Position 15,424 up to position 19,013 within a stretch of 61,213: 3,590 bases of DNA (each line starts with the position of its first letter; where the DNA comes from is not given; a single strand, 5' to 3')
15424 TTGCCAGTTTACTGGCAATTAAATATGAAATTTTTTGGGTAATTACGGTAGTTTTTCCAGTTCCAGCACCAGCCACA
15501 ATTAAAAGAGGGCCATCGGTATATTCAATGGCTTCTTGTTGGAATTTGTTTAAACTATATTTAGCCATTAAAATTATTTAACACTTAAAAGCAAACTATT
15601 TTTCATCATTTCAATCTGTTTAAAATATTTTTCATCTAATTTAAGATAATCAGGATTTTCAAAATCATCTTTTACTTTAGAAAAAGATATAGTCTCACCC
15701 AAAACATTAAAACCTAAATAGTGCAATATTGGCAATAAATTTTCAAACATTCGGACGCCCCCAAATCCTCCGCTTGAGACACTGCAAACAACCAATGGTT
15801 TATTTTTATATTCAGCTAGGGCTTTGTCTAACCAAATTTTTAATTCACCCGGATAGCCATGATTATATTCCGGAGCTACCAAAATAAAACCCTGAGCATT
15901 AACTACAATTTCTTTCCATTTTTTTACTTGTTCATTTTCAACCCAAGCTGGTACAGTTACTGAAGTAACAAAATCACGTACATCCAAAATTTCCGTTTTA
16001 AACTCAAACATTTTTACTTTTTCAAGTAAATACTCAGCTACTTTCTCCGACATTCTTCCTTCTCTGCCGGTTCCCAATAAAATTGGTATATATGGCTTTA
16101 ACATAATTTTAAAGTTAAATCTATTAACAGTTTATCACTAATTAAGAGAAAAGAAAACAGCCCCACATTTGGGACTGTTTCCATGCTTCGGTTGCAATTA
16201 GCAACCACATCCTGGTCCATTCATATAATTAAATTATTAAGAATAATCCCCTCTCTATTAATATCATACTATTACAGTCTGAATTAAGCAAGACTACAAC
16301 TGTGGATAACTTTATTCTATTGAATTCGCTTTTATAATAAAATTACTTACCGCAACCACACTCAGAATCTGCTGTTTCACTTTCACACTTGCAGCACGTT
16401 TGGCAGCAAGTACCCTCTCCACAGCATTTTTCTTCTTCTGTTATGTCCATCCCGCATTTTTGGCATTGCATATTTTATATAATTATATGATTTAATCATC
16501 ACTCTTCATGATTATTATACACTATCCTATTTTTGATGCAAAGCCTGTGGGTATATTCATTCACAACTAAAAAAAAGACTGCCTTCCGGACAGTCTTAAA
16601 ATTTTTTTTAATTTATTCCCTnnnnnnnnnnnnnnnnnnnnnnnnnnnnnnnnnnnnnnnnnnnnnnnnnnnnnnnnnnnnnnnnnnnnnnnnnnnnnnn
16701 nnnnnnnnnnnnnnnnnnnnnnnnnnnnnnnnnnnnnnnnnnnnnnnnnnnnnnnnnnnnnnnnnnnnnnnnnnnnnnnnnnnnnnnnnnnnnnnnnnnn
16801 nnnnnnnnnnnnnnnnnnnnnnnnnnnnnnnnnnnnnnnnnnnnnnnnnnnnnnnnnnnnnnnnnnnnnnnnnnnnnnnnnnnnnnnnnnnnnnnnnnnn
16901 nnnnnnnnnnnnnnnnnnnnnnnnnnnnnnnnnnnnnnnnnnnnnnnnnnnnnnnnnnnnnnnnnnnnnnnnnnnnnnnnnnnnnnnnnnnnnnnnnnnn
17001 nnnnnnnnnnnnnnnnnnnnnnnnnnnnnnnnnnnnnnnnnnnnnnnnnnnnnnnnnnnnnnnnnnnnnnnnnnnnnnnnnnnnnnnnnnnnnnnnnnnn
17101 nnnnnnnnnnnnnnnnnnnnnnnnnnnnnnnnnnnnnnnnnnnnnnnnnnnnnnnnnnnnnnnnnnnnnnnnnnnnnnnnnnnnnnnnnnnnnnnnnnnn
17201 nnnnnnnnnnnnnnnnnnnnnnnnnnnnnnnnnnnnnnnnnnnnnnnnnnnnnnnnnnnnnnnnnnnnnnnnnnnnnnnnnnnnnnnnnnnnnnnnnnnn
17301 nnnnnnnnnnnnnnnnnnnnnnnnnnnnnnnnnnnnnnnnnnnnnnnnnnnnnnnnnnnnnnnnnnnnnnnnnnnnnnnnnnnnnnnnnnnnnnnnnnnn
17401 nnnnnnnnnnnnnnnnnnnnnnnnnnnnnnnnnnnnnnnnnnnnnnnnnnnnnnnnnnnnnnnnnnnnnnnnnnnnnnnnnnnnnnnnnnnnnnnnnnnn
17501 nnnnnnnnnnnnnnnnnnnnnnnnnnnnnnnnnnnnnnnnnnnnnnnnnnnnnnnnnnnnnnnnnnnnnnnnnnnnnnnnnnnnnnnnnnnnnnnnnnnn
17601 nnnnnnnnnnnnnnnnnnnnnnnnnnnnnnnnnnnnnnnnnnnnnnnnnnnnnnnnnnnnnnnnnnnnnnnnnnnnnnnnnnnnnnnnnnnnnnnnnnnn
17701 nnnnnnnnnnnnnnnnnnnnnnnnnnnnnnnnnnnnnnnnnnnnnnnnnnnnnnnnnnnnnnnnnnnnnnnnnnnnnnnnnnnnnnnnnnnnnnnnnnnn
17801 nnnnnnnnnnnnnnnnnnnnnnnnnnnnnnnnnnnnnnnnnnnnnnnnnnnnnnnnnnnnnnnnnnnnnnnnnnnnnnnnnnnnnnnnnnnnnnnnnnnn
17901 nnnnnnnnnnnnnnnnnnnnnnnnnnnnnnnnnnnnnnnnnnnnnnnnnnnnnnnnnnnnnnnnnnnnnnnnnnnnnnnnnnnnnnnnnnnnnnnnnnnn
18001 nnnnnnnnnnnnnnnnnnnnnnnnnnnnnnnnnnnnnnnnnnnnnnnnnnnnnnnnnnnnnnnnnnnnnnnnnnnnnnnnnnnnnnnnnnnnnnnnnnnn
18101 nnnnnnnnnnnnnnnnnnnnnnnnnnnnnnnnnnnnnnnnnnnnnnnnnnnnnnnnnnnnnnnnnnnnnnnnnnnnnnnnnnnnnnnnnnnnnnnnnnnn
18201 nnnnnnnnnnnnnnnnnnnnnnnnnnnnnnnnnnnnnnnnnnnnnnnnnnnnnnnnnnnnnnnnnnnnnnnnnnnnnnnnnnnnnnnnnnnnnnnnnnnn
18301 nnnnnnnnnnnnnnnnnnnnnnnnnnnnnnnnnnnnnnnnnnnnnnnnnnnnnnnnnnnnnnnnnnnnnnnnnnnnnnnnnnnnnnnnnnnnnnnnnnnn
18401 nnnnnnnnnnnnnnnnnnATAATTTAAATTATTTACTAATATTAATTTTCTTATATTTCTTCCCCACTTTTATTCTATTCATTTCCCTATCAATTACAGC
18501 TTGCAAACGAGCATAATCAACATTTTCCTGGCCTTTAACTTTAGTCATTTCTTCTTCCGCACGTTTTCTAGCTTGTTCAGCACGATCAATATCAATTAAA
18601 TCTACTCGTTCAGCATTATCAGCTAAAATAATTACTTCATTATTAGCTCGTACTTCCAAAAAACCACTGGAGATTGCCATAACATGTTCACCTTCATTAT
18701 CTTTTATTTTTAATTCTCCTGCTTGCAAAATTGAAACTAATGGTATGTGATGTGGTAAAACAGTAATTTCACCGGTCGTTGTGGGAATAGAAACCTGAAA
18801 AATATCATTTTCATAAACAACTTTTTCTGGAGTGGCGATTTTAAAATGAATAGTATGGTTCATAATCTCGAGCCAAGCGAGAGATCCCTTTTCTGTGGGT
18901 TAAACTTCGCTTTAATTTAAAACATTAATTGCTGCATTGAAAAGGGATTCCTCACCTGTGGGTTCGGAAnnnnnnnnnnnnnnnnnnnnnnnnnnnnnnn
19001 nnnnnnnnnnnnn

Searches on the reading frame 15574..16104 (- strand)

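Call 70: search_protein_families(library=pfam, proteins=[window:15574-16104:-], max_evalue=0.001)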
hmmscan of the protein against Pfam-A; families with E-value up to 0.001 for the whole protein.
window:15574-16104:- (176 aa): 2 families
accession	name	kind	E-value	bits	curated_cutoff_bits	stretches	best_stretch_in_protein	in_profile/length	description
PF03358.20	FMN_red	-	3.2e-26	92.2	24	1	8-143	5-149/152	NADPH-dependent FMN reductase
PF02525.22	Flavodoxin_2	-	9.7e-05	22.6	27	1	17-98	15-106/198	Flavodoxin-like fold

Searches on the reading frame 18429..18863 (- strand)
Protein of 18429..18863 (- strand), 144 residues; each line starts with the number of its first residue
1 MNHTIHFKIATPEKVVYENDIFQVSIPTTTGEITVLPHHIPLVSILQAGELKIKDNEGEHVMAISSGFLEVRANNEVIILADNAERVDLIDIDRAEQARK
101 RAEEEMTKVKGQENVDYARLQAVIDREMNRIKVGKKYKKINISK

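Call 70: search_protein_families(library=pfam, proteins=[window:18429-18863:-], max_evalue=0.001)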
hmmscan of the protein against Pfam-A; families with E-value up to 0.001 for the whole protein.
window:18429-18863:- (144 aa): 2 families
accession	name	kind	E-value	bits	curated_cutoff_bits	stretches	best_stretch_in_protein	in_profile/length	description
PF02823.21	ATP-synt_DE_N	-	1.3e-24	86.4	27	1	5-84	1-80/80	ATP synthase, Delta/Epsilon chain, beta-sandwich domain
PF00401.25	ATP-synt_DE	-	3.3e-11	43.6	24.6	1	90-133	3-45/47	ATP synthase, Delta/Epsilon chain, long alpha-helix domain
